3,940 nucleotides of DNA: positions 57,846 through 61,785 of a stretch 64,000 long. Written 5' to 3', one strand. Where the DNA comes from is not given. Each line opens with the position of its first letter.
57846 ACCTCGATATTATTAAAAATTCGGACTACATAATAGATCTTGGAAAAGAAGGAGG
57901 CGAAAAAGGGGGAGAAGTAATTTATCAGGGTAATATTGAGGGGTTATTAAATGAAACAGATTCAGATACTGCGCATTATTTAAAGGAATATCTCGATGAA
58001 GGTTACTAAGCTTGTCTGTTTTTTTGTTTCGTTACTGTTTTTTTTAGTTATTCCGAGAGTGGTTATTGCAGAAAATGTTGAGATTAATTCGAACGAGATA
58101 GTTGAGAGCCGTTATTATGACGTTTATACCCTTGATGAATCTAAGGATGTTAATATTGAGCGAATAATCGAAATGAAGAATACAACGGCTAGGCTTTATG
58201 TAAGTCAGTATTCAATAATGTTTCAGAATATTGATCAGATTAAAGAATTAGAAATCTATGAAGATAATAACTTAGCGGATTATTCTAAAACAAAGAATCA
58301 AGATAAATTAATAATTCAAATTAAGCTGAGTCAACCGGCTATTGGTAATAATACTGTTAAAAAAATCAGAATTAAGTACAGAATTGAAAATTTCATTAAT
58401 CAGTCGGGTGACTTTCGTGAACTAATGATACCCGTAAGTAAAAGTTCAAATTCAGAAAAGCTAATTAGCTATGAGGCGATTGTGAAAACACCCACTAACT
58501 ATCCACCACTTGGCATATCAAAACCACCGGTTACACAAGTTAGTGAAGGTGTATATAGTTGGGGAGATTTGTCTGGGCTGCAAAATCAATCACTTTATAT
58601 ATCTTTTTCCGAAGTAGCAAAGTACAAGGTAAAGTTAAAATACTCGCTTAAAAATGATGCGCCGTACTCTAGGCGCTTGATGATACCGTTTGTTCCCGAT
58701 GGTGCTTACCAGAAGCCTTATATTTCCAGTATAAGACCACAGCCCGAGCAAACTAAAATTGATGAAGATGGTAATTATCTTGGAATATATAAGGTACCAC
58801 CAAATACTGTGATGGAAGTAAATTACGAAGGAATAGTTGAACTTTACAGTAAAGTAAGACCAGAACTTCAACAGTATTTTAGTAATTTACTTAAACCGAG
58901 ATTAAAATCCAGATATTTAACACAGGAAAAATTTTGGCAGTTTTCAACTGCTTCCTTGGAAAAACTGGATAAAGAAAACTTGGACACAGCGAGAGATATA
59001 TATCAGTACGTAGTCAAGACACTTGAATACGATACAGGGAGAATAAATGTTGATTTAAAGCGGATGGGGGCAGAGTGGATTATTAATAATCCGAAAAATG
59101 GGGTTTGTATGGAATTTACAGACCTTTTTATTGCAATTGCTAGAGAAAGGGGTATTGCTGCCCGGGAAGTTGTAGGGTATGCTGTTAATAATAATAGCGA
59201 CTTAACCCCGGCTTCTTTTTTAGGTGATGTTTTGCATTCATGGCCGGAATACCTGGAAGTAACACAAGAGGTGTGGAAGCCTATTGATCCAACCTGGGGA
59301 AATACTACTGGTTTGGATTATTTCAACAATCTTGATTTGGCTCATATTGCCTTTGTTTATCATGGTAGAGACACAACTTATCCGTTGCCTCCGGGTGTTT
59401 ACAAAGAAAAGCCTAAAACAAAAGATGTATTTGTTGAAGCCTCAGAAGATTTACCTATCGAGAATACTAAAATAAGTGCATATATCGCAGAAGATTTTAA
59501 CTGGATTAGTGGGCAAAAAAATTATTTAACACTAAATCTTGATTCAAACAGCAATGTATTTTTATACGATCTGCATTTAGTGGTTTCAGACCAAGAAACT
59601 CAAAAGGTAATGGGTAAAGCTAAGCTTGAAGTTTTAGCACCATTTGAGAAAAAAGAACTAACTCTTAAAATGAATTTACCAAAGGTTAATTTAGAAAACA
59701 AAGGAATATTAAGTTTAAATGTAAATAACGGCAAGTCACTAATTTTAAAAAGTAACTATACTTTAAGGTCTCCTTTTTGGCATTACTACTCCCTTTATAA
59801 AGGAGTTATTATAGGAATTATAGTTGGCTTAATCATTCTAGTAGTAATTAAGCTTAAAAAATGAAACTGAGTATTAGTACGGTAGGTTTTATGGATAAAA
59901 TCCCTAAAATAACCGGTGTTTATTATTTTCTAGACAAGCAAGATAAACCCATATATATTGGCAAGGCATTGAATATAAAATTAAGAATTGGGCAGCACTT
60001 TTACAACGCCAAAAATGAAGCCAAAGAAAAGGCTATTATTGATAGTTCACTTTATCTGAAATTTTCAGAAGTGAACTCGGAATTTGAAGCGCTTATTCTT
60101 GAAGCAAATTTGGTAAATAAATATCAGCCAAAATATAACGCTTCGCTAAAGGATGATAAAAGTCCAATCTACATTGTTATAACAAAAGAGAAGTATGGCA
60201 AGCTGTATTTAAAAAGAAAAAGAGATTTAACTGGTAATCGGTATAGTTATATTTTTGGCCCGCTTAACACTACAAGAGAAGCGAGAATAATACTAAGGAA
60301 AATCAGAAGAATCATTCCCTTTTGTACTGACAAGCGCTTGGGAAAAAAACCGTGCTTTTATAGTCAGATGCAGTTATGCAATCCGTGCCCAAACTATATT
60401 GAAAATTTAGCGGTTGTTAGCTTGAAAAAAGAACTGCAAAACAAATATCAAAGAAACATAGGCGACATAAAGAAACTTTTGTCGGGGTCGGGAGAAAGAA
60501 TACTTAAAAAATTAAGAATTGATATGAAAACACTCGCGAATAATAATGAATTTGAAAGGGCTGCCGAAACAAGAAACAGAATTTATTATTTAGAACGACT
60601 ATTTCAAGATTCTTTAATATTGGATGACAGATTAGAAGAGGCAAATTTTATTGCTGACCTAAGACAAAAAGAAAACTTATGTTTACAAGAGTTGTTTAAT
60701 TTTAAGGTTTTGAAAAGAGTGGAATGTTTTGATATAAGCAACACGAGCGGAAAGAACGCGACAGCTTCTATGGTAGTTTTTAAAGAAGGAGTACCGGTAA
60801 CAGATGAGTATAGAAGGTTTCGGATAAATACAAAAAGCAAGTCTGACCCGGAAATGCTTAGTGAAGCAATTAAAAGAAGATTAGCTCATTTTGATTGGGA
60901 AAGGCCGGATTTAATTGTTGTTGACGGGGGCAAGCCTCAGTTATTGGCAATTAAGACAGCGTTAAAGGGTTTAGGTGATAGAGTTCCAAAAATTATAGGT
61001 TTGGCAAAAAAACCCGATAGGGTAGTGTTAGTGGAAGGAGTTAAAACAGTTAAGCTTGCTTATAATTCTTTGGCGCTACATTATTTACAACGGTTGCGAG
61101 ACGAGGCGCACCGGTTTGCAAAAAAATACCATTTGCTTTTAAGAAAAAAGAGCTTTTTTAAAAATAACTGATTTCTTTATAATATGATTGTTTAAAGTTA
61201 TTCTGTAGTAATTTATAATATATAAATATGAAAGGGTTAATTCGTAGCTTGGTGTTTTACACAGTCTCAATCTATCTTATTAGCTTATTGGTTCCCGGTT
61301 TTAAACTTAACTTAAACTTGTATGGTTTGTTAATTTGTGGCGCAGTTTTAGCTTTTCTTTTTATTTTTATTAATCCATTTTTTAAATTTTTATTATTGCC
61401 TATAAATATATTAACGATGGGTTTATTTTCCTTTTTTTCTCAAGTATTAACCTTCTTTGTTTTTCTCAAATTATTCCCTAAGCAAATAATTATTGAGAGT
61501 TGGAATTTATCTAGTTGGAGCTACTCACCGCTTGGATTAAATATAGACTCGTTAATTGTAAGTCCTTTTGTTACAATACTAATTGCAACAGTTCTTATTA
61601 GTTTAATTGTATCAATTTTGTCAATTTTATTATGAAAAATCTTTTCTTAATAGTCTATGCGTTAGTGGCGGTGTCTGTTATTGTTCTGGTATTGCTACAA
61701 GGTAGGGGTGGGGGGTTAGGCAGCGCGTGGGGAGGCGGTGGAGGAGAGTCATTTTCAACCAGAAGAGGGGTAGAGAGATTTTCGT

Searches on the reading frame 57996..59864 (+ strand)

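Call 56: search_protein_families(library=pfam, proteins=[window:57996-59864:+], max_evalue=0.001)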
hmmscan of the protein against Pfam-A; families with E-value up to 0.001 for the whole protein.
window:57996-59864:+ (622 aa): 1 family
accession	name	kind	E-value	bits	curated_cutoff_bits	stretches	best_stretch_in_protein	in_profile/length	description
PF01841.26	Transglut_core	-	2.2e-14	54.1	23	1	325-432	11-108/108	Transglutaminase-like superfamily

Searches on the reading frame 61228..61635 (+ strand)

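Call 56: search_protein_families(library=pfam, proteins=[window:61228-61635:+], max_evalue=0.001)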
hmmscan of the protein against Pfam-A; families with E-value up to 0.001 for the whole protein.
window:61228-61635:+ (135 aa): 1 family
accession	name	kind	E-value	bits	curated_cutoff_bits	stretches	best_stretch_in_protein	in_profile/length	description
PF04020.18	Phage_holin_4_2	-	1.8e-09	38.6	28.8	1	4-114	3-89/105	Mycobacterial 4 TMS phage holin, superfamily IV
